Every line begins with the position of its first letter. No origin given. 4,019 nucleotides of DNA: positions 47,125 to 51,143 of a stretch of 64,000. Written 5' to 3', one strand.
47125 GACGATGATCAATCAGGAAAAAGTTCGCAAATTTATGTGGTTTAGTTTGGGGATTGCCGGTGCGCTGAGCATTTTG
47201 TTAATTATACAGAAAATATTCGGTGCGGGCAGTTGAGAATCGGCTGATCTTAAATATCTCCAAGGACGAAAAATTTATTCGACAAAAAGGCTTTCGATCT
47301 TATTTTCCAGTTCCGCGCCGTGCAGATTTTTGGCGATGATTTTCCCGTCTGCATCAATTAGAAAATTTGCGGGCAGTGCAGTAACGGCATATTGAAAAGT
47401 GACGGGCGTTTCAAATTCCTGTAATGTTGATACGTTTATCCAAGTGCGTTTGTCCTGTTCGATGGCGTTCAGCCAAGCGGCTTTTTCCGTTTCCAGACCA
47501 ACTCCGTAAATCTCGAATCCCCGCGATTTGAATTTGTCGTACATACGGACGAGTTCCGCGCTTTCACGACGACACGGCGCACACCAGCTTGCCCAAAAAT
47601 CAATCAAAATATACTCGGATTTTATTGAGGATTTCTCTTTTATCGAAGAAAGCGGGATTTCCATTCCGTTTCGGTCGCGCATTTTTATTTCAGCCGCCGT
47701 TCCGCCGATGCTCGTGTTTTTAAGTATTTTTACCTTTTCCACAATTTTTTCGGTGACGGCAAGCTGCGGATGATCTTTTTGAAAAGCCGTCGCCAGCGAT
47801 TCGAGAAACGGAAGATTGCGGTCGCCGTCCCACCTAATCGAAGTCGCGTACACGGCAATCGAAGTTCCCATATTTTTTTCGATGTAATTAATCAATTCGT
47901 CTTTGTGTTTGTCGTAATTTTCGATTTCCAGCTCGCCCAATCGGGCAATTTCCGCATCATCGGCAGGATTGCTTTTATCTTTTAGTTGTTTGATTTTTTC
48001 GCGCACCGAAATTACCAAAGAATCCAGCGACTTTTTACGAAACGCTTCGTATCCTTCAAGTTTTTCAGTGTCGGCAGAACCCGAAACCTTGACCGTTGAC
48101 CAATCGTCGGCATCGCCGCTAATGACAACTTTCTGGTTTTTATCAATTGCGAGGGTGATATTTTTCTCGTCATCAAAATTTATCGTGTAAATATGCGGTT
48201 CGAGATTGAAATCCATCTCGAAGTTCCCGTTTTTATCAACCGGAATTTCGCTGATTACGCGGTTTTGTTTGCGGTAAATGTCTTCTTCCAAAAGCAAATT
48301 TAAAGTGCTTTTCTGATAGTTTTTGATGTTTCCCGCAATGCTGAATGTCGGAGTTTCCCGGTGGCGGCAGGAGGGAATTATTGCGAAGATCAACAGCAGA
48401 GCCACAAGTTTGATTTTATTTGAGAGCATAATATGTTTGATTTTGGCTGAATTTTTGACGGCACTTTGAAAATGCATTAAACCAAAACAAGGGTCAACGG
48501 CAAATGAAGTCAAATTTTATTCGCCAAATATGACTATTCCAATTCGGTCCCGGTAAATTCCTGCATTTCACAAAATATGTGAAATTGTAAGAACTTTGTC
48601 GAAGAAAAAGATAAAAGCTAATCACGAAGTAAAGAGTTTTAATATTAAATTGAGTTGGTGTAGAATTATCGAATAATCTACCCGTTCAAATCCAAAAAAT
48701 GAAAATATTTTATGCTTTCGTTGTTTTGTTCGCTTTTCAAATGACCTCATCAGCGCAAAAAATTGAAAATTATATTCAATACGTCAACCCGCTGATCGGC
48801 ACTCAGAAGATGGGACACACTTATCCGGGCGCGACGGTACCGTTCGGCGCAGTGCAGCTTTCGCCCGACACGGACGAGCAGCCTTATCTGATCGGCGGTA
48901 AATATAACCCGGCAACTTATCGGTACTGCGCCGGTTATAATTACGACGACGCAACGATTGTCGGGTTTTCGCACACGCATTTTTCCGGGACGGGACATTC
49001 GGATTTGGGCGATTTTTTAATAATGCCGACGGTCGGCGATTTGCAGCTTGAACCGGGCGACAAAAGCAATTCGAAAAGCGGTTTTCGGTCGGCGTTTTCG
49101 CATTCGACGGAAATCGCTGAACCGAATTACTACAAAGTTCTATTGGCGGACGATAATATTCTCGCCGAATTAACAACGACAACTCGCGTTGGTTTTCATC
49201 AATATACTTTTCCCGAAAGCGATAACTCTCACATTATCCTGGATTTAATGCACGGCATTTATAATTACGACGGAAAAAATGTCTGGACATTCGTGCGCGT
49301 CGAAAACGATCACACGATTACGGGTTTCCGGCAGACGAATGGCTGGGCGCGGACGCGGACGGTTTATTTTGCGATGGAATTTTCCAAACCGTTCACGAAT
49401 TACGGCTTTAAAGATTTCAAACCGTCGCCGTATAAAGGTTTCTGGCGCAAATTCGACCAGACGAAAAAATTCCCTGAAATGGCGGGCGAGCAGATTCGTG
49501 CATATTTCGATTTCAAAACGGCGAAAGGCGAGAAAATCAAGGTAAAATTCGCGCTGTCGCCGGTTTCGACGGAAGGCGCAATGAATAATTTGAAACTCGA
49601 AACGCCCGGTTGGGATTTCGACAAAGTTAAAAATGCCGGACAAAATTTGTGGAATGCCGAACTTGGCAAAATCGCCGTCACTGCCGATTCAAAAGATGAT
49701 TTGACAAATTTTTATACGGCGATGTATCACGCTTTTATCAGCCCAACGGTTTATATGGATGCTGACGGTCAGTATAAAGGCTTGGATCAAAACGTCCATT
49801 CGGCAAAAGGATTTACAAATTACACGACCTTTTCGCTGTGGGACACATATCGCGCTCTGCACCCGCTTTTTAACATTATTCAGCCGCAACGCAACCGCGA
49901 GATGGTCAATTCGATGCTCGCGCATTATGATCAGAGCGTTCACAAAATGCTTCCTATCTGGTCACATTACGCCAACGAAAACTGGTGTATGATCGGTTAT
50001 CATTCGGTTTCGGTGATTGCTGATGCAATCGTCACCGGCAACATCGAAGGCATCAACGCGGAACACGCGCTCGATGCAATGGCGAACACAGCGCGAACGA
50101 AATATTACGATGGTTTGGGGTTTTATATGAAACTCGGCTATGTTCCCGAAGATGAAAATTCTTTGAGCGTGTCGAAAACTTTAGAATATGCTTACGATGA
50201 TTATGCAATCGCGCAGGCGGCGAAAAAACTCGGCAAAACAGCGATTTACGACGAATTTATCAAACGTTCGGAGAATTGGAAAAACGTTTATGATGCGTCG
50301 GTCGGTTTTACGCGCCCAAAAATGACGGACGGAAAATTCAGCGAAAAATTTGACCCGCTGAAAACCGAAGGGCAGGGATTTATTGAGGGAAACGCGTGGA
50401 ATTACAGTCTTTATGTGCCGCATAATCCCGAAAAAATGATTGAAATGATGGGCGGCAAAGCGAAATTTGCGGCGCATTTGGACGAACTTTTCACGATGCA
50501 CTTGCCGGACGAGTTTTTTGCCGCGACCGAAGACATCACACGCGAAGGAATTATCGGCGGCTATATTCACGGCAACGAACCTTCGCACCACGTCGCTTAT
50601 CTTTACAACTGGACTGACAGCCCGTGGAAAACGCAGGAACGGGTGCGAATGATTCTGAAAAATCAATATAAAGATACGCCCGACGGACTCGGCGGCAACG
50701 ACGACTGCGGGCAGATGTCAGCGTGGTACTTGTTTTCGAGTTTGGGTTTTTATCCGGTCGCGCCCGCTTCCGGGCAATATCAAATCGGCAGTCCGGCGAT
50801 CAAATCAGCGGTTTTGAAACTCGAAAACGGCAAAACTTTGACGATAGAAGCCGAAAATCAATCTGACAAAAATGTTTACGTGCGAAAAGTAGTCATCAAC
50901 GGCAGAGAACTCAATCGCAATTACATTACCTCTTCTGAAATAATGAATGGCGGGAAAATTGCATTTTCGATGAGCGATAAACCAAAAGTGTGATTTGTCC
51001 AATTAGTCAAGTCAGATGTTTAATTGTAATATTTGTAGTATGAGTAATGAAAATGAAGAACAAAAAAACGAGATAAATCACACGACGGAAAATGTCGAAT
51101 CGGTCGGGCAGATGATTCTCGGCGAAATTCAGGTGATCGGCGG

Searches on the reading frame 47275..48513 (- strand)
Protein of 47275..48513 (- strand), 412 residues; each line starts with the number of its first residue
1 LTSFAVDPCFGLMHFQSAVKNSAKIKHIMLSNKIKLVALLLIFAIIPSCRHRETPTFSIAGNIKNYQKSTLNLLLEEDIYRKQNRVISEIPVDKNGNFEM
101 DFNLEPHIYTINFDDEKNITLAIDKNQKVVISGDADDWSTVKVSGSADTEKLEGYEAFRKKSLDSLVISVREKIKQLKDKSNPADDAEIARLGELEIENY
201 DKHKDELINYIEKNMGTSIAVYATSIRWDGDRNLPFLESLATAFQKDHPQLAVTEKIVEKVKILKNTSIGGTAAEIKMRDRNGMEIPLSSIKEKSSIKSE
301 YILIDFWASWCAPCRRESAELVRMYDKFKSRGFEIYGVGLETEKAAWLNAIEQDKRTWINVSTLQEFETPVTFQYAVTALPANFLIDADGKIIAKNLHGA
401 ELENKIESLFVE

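Call 25: search_protein_families(library=pfam, proteins=[window:47275-48513:-], max_evalue=0.001)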
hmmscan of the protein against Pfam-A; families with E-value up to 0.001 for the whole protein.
window:47275-48513:- (412 aa): 6 families
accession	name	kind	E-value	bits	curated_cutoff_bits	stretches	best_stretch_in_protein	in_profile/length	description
PF00578.27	AhpC-TSA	-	1.1e-15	58.1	26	1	269-393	1-122/124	AhpC/TSA family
PF13905.12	Thioredoxin_8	-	2.1e-15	57.2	27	1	300-392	2-94/94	Thioredoxin-like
PF08534.16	Redoxin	-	6.7e-10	39.4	26.6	1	297-401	26-137/148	Redoxin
PF14289.11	DUF4369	-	2.4e-07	31.7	25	1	57-151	1-90/91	Domain of unknown function (DUF4369)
PF00085.26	Thioredoxin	-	1.3e-06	28.8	23.5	1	298-336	17-54/103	Thioredoxin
PF13098.12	Thioredoxin_2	-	0.00032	21.4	27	0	299-401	5-95/104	Thioredoxin-like domain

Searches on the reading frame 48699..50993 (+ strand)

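Call 25: search_protein_families(library=pfam, proteins=[window:48699-50993:+], max_evalue=0.001)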
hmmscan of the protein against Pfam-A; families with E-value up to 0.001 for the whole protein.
window:48699-50993:+ (764 aa): 2 families
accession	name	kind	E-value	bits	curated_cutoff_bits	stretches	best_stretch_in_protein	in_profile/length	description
PF07971.18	Glyco_hydro_92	-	3.9e-179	596.9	24.6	1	293-760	1-464/464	Glycosyl hydrolase family 92 catalytic domain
PF17678.7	Glyco_hydro_92N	-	4.1e-80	269.4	34.5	1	28-287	1-236/236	Glycosyl hydrolase family 92 N-terminal domain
